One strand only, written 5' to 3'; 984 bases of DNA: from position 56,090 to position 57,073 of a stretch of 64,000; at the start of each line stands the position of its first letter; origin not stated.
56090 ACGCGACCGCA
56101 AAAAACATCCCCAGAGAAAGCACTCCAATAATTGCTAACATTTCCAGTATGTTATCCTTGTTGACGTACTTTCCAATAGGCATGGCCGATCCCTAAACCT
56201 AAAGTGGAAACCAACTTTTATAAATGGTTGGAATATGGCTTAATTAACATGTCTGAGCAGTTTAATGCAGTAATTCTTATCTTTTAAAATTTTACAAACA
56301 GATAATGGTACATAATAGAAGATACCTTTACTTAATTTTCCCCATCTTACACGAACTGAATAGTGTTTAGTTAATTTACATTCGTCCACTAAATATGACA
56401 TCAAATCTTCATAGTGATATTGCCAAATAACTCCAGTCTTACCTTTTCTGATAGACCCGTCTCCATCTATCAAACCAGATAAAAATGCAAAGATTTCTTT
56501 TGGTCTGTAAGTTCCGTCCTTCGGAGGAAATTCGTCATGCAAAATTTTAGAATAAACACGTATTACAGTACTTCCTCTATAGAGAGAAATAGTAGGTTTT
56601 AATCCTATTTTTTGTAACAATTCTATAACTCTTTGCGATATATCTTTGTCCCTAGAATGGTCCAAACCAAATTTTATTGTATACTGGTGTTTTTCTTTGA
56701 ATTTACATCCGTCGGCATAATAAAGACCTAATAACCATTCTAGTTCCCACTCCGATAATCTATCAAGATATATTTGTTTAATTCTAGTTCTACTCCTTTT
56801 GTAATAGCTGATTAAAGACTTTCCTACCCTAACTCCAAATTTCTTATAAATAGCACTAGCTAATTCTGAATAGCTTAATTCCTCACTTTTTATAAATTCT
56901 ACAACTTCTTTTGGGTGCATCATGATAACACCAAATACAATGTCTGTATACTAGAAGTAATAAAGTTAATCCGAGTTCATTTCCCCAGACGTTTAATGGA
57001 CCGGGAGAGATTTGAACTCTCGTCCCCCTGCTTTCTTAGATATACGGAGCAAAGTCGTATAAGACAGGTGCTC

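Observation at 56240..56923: Free-standing double-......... endonuclease gene 77 nt downstream of the intron-containing tRNA-Ile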

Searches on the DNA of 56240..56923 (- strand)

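Call 15: search_rna_families(sources=[L005, L007, L010, L012, L014, L015, L006], threshold=gathering)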
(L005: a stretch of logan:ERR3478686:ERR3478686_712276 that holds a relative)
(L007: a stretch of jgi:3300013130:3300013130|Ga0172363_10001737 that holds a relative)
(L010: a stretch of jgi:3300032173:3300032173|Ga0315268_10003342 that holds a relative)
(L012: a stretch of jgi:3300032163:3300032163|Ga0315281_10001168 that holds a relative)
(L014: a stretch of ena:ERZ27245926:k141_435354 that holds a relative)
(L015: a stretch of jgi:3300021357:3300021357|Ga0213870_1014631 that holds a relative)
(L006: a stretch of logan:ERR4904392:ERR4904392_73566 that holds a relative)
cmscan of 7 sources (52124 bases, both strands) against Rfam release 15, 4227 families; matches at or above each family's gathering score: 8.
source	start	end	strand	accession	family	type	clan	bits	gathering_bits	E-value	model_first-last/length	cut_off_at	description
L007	10297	10370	+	RF00005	tRNA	Gene; tRNA;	CL00001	68.6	29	6.2e-13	1-71/71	no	tRNA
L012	3079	3152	+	RF00005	tRNA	Gene; tRNA;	CL00001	68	29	8.8e-13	1-71/71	no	tRNA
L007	12120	12230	+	RF00005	tRNA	Gene; tRNA;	CL00001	62.9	29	2.3e-11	1-71/71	no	tRNA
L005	7167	7241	+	RF00005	tRNA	Gene; tRNA;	CL00001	52.2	29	2.1e-08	1-71/71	no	tRNA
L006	2741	2815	+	RF00005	tRNA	Gene; tRNA;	CL00001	52.2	29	2.1e-08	1-71/71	no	tRNA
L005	1033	1197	+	RF00005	tRNA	Gene; tRNA;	CL00001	52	29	2.3e-08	1-71/71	no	tRNA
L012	2417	2545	+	RF00005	tRNA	Gene; tRNA;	CL00001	46.4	29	8.2e-07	1-71/71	no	tRNA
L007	5818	5917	+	RF00005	tRNA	Gene; tRNA;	CL00001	35.8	29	0.00065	1-71/71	no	tRNA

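Call 36: search_rna_families(sources=[L036, L040, L045, L046, L048, L052, L053, L054, L055, L063, L032, L039, L041, L044], threshold=evalue, max_evalue=0.05, show_alignments=4)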
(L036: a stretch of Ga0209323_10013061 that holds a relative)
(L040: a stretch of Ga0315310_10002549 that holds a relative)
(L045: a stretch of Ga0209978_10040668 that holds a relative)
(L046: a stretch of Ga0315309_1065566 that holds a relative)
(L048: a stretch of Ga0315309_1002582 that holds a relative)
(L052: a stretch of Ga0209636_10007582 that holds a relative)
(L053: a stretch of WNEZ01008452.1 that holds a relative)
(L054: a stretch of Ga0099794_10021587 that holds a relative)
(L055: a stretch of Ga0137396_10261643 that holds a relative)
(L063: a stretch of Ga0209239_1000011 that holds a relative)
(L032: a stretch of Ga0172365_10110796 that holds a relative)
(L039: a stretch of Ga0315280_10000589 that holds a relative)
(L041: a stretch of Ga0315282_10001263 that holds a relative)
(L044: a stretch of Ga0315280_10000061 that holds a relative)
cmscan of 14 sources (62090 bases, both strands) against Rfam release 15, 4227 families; matches with E-value up to 0.05: 14.
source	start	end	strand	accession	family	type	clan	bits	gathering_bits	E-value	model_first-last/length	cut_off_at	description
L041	544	664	-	RF00001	5S_rRNA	Gene; rRNA;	CL00113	95.8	38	1.5e-19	1-120/120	no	5S ribosomal RNA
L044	2698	2818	-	RF00001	5S_rRNA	Gene; rRNA;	CL00113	88.7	38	1.1e-17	1-120/120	no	5S ribosomal RNA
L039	171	291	-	RF00001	5S_rRNA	Gene; rRNA;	CL00113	87.9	38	1.8e-17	1-120/120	no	5S ribosomal RNA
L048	5051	5125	+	RF00005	tRNA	Gene; tRNA;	CL00001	72.4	29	6.5e-14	1-71/71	no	tRNA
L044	2365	2439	-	RF00005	tRNA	Gene; tRNA;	CL00001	70.7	29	1.9e-13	1-71/71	no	tRNA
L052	3747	3820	+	RF00005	tRNA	Gene; tRNA;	CL00001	64.3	29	1.1e-11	1-71/71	no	tRNA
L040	5813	5909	-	RF00005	tRNA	Gene; tRNA;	CL00001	59.5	29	2.3e-10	1-71/71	no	tRNA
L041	423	497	-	RF00005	tRNA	Gene; tRNA;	CL00001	55.3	29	3.3e-09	1-71/71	no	tRNA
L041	3717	3847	-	RF00005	tRNA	Gene; tRNA;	CL00001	45.5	29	1.7e-06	1-71/71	no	tRNA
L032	1018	1134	+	RF00005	tRNA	Gene; tRNA;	CL00001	42.1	29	1.4e-05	1-71/71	no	tRNA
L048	5051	5126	-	RF04354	Plastid-ycf2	Cis-reg;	-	33.8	65.7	0.0032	1-75/75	no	Plastid-ycf2 5UTR RNA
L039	15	32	-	RF00023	tmRNA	Gene;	CL00001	17.7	47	0.0042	346-363/374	no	transfer-messenger RNA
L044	2541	2558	-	RF00023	tmRNA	Gene;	CL00001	17.7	47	0.0042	346-363/374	no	transfer-messenger RNA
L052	5973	5989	+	RF00023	tmRNA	Gene;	CL00001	15.5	47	0.036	347-363/374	no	transfer-messenger RNA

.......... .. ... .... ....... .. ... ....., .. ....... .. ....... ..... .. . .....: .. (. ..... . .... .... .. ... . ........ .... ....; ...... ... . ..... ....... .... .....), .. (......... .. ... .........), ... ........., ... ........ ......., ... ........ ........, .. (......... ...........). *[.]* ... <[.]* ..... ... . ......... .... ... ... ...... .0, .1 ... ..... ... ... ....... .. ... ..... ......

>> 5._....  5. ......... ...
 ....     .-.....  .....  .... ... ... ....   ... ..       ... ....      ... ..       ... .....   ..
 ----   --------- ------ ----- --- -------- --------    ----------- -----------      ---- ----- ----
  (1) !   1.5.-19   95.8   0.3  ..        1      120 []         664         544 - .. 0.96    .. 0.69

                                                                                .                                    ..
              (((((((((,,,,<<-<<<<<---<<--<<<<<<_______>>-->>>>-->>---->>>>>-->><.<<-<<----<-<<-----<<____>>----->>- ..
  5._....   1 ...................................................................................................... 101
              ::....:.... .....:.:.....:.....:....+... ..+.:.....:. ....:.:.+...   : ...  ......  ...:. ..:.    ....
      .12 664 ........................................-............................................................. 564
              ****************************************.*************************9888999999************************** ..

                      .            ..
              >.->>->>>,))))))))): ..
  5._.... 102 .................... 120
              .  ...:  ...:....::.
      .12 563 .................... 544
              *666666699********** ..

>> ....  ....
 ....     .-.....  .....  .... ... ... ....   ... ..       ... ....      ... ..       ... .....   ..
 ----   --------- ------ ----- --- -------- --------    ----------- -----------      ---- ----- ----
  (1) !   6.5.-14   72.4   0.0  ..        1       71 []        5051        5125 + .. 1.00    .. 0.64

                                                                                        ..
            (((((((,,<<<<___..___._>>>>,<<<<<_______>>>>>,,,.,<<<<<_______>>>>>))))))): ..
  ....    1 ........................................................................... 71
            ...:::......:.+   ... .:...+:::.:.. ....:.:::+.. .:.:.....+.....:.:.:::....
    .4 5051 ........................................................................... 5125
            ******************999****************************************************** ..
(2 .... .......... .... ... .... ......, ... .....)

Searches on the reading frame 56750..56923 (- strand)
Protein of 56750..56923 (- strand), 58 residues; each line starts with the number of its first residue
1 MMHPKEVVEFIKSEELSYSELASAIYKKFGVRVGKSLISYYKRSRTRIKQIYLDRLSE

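Call 57: search_protein_families(library=pfam, proteins=[window:56752-56923:-], max_evalue=0.1)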
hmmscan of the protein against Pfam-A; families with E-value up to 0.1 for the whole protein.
window:56752-56923:- (57 aa): 0 families

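Call 83: predict_structure(protein=window:56750-56923:-)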
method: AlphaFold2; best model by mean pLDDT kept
length: 58 residues; sequences in the alignment: 1
mean_pLDDT: 76.3   pTM: 0.58
mean pLDDT of the five models: 76.3, 75.7, 75.6, 72.8, 68.9
residues with pLDDT >= 90: 8; 70-90: 33; 50-70: 12; < 50: 5
segments of 3 or more residues with pLDDT < 50: 53-55
pLDDT, mean of each block of 10 residues (from residue 1): 76 89 90 85 64 49
secondary structure, 60 per line:
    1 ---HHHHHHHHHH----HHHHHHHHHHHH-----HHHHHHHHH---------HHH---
elements in order: H4-13 H18-29 H35-43

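Call 85: fold_search(model_id=the predicted structure, library=pdb)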
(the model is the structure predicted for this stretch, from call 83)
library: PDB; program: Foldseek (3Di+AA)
matches with E <= 10: 103; with E <= 0.001: 0
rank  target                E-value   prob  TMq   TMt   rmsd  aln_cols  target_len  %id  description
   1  6sm4_A                1.4e+00  0.21  0.38  0.30   4.0        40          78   35  AntF (apo): type II PKS acyl-carrier protein (released 2020-05-27)
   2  6sm6_B                1.4e+00  0.14  0.38  0.32   5.9        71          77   21  AntF (holo): type II PKS acyl-carrier protein (released 2020-05-27)
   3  3zhm_A                1.4e+00  0.13  0.37  0.30   6.5        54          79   22  N-terminal domain of the CI repressor from bacteriophage TP901-1 in complex with the OL2 operator half-site (released 2013-12-25)
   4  6smd_A                1.4e+00  0.11  0.36  0.28   5.0        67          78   19  PlMCAT:AntF (holo): type II PKS acyl-carrier protein in complex with its malonyl-transacylase (released 2020-05-27)
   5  2p5k                  1.5e+00  0.25  0.41  0.38   3.0        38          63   26  Crystal structure of the N-terminal domain of AhrC (released 2007-10-30)
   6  4z5h_A                1.5e+00  0.10  0.35  0.30   6.7        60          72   13  HipB(S29A)-O2 20mer complex (released 2016-07-06)
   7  7viv_A                1.6e+00  0.28  0.54  0.45   8.1        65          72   14  Crystal structure of the I73R from African Swine Fever Virus (released 2022-09-07)
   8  8b4h_A                1.7e+00  0.23  0.51  0.10   4.3        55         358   16  IstA transposase cleaved donor complex (released 2023-05-03)
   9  1f9n_D                1.9e+00  0.15  0.38  0.19   3.1        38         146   26  CRYSTAL STRUCTURE OF AHRC, THE ARGININE REPRESSOR/ACTIVATOR PROTEIN FROM BACILLUS SUBTILIS (released 2002-02-27)
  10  7sxl_A                2.1e+00  0.33  0.52  0.07   3.1        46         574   11  Plasmodium falciparum apicoplast DNA polymerase (exo-minus) without affinity tag (released 2022-10-26)
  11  9bps_B                2.1e+00  0.33  0.53  0.07   3.1        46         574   11  Plasmodium falciparum apicoplast DNA polymerase mutant - K417M (released 2025-05-14)
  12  7u0g_L                2.4e+00  0.18  0.52  0.42   5.4        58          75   16  structure of LIN28b nucleosome bound 3 OCT4 (released 2023-06-28)
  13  3zkc_B                2.4e+00  0.08  0.35  0.33   5.4        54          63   26  Crystal structure of the master regulator for biofilm formation SinR in complex with DNA. (released 2013-03-06)
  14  4ob4_A                2.4e+00  0.08  0.35  0.32   5.4        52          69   17  Structure of the S. venezulae BldD DNA-binding domain (released 2014-11-19)
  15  4wbd                  2.4e+00  0.03  0.24  0.04   9.4        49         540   26  The crystal structure of BshC from Bacillus subtilis complexed with citrate and ADP (released 2014-12-31)
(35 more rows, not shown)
